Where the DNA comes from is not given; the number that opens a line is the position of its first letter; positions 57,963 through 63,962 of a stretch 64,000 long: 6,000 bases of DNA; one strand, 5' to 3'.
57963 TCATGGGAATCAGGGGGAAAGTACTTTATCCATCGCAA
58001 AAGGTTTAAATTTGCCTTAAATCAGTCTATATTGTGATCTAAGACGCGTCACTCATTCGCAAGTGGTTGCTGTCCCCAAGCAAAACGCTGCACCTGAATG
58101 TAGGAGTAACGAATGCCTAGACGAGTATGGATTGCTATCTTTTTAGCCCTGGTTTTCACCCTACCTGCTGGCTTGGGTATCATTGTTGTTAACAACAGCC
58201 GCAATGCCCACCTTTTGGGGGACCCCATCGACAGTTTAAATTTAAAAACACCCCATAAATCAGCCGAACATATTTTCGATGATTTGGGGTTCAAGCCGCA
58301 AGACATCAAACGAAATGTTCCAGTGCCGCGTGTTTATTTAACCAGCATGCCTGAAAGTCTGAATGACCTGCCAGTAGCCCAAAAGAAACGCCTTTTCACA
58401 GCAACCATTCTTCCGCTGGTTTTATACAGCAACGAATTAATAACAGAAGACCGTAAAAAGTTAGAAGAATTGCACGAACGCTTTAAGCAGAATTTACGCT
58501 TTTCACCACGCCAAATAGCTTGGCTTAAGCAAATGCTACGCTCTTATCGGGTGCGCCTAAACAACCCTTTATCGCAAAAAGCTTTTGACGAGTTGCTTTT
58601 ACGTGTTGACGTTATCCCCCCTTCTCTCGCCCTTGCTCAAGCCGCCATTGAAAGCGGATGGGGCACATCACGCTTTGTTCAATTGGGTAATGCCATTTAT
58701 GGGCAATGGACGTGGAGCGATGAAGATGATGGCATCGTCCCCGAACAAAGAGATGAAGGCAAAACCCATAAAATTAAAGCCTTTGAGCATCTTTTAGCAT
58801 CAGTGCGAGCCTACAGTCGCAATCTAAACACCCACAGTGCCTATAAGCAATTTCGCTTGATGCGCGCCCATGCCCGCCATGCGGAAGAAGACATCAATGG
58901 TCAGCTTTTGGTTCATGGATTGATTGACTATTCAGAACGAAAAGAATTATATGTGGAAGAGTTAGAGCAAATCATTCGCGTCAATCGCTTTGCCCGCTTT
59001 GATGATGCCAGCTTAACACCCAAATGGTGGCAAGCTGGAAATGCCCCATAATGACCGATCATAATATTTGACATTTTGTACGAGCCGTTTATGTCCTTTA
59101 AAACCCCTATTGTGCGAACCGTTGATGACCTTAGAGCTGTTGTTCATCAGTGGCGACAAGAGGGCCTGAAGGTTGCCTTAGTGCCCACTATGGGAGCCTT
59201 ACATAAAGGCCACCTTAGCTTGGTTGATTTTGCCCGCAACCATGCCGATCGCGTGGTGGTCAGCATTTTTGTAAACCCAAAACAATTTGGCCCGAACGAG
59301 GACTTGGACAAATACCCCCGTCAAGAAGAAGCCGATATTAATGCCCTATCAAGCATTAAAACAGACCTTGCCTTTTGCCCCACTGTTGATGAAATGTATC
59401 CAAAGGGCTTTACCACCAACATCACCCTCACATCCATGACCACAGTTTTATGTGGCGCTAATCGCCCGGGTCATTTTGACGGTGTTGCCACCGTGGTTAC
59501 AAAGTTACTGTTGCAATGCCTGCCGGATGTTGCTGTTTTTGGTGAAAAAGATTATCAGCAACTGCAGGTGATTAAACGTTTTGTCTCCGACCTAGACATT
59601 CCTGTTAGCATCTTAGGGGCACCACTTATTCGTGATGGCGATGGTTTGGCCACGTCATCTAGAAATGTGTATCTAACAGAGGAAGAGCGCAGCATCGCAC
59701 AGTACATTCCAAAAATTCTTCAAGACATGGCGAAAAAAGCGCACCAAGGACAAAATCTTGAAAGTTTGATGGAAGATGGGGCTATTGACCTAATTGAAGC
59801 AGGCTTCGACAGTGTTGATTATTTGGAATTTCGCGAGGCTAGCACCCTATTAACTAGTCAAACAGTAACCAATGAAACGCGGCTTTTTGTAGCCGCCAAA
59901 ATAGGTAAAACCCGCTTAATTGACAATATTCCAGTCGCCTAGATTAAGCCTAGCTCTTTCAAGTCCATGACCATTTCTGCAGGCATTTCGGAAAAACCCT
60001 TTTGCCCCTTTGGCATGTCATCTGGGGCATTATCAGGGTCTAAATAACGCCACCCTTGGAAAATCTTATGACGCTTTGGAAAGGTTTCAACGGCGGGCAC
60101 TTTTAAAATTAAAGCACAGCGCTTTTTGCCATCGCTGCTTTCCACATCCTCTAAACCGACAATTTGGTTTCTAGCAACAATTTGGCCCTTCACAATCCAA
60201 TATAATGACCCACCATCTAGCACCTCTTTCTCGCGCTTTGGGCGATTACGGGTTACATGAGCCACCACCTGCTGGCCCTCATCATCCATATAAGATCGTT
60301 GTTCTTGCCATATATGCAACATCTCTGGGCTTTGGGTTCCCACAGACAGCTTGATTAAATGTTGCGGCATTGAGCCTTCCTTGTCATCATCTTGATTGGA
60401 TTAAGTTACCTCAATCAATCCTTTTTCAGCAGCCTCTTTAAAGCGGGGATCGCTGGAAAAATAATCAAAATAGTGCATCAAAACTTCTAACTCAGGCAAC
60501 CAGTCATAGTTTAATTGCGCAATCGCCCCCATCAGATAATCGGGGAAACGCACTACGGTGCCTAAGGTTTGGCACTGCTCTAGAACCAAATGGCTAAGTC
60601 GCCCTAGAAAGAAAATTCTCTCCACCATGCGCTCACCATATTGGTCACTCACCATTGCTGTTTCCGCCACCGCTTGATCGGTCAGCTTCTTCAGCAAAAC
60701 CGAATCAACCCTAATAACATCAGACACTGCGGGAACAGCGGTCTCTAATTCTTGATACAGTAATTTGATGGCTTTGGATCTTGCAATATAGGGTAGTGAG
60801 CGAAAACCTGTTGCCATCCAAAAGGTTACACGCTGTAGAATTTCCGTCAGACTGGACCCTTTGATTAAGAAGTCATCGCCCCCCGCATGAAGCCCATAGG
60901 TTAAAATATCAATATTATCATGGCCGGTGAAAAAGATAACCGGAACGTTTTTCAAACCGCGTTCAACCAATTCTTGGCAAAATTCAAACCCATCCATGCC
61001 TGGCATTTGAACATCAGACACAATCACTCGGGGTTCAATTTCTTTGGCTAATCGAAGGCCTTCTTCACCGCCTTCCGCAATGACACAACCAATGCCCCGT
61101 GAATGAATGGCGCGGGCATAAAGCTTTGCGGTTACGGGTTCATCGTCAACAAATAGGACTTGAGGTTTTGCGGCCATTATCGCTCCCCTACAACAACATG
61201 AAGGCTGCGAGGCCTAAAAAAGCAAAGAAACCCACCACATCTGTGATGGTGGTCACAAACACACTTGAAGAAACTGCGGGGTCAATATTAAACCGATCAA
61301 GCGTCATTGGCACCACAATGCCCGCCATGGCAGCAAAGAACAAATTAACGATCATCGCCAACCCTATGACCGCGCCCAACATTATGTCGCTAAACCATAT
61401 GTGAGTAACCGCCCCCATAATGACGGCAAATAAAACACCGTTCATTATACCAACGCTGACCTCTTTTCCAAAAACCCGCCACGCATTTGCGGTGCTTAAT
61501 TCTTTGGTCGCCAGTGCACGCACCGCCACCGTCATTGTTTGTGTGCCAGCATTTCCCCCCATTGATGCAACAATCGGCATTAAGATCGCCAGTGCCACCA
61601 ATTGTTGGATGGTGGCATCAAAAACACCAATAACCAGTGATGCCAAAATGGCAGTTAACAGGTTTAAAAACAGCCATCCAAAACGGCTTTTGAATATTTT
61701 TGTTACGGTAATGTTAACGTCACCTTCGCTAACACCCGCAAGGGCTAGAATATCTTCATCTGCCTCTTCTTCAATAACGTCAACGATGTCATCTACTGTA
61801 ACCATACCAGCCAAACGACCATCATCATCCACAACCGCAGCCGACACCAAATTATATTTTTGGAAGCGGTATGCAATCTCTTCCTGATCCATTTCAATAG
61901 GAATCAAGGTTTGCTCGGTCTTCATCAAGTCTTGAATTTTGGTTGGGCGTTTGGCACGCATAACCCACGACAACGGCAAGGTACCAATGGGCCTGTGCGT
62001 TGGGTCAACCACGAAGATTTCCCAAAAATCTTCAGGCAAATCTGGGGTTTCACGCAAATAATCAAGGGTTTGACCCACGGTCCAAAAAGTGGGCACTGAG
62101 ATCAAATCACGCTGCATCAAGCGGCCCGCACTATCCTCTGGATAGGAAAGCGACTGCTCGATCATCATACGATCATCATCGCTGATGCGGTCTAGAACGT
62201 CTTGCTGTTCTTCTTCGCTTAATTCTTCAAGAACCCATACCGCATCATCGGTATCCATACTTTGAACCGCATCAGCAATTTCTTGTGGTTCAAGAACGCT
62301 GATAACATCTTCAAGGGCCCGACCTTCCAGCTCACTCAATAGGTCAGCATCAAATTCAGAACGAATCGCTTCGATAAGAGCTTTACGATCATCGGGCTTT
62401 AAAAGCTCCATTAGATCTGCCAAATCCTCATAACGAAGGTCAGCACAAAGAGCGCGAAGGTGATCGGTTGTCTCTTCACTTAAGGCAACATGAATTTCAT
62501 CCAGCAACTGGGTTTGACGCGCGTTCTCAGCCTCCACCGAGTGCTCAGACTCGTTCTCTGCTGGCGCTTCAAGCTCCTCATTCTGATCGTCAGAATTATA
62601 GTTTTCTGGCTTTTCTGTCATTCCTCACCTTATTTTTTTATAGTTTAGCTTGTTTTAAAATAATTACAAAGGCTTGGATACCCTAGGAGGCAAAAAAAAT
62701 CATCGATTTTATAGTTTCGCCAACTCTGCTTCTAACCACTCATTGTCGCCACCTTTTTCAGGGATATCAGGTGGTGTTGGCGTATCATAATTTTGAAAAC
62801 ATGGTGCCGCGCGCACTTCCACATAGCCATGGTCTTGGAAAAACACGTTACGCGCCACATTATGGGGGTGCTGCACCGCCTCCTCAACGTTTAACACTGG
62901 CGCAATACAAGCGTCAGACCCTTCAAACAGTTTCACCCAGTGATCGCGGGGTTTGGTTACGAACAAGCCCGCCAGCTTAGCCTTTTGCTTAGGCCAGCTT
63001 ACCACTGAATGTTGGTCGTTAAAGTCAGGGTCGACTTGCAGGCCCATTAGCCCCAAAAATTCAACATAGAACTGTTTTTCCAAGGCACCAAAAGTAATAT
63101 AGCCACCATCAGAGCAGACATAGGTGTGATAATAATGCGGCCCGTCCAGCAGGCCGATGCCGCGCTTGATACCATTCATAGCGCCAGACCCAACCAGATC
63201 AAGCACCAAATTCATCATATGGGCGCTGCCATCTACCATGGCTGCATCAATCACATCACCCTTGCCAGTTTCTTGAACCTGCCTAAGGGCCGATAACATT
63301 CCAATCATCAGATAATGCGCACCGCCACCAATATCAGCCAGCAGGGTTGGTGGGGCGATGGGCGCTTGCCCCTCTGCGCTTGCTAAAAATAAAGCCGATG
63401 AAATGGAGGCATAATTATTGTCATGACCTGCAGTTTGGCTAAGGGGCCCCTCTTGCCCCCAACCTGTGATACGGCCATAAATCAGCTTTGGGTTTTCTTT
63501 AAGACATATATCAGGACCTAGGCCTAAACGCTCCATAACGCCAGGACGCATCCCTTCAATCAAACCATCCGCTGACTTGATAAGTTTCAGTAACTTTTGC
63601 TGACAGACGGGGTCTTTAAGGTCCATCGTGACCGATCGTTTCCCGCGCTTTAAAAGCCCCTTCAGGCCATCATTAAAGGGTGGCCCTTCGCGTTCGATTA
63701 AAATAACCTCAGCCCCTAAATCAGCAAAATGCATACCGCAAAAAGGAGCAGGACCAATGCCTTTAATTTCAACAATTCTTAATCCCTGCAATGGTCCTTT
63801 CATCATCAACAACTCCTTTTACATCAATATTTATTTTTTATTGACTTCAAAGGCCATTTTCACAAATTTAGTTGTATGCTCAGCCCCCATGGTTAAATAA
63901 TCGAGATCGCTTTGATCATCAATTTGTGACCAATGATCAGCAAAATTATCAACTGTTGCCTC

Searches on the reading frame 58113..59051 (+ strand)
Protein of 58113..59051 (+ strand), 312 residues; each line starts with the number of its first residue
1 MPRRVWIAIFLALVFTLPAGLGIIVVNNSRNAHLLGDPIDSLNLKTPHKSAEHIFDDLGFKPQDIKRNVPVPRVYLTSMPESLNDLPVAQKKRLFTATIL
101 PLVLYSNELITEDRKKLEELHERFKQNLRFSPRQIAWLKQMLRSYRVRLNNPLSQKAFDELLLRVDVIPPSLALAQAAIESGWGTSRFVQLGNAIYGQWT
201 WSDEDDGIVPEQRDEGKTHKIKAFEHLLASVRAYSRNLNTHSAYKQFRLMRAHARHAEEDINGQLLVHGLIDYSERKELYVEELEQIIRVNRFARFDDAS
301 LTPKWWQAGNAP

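Call 47: search_protein_families(library=pfam, max_evalue=0.00001, proteins=[window:58113-59051:+])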
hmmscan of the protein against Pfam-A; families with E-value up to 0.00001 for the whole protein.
window:58113-59051:+ (312 aa): 1 family
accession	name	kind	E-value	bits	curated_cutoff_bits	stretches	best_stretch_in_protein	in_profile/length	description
PF01832.25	Glucosaminidase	-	2.5e-13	51.2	30.2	1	158-289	4-119/123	Mannosyl-glycoprotein endo-beta-N-acetylglucosaminidase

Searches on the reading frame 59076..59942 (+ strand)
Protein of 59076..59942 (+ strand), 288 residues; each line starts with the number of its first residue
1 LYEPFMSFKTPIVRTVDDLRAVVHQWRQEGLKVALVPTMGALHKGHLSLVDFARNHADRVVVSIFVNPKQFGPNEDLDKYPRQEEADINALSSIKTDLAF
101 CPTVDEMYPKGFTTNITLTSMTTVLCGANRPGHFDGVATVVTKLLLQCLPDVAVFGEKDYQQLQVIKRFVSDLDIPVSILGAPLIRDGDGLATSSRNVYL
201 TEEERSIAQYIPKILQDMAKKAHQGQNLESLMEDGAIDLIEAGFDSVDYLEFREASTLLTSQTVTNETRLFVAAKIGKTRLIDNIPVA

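Call 47: search_protein_families(library=pfam, max_evalue=0.00001, proteins=[window:59076-59942:+])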
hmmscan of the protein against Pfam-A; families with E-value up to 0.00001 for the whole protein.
window:59076-59942:+ (288 aa): 1 family
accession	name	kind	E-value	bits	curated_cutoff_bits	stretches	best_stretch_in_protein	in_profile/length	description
PF02569.21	Pantoate_ligase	-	1.7e-101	339.4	20.7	1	12-285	2-267/268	Pantoate-beta-alanine ligase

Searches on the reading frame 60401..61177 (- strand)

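Call 47: search_protein_families(library=pfam, max_evalue=0.00001, proteins=[window:60401-61177:-])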
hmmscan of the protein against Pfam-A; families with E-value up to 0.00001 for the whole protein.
window:60401-61177:- (258 aa): 1 family
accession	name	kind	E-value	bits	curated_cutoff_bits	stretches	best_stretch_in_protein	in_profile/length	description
PF00072.30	Response_reg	-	2.4e-23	82.9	30.2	1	7-117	1-110/111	Response regulator receiver domain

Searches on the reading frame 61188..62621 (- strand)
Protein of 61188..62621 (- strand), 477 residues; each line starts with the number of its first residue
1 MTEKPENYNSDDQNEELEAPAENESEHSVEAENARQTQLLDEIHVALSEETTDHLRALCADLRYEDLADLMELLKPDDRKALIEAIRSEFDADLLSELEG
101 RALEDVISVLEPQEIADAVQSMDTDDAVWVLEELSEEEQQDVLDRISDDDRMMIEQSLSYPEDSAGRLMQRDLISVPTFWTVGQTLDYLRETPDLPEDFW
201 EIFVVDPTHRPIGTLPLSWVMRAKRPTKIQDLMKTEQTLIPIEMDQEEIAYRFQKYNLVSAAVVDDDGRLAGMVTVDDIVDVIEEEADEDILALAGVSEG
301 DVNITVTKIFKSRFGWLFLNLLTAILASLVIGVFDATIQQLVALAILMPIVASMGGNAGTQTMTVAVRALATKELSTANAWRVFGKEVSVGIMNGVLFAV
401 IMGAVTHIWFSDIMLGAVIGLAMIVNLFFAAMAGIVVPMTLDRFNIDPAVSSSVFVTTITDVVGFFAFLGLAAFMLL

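Call 47: search_protein_families(library=pfam, max_evalue=0.00001, proteins=[window:61188-62621:-])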
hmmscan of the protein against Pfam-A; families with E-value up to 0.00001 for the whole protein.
window:61188-62621:- (477 aa): 3 families
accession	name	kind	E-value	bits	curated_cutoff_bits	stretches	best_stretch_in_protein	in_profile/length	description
PF01769.21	MgtE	-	9.1e-37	126.5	27.6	1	348-471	1-125/125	Divalent cation transporter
PF03448.22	MgtE_N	-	2.8e-19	70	25.9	1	63-163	2-102/102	MgtE intracellular N domain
PF00571.33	CBS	-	9e-13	48.8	24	1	230-284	2-56/57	CBS domain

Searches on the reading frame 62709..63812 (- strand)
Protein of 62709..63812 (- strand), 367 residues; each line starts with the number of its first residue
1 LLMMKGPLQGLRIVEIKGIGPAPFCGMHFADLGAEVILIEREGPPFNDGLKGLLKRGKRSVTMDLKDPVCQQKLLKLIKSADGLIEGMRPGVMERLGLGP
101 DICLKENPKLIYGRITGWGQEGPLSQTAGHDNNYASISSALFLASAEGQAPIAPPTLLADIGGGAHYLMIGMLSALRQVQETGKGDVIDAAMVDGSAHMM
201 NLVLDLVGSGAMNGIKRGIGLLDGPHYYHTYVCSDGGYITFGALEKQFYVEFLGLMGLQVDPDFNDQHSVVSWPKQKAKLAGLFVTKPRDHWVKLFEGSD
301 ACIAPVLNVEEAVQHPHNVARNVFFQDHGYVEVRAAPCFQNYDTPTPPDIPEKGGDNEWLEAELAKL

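Call 47: search_protein_families(library=pfam, max_evalue=0.00001, proteins=[window:62709-63812:-])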
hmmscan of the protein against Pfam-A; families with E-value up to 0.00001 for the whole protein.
window:62709-63812:- (367 aa): 1 family
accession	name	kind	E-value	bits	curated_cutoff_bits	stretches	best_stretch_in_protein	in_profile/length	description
PF02515.22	CoA_transf_3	-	9.1e-72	242.6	23.3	1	8-356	1-365/366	CoA-transferase family III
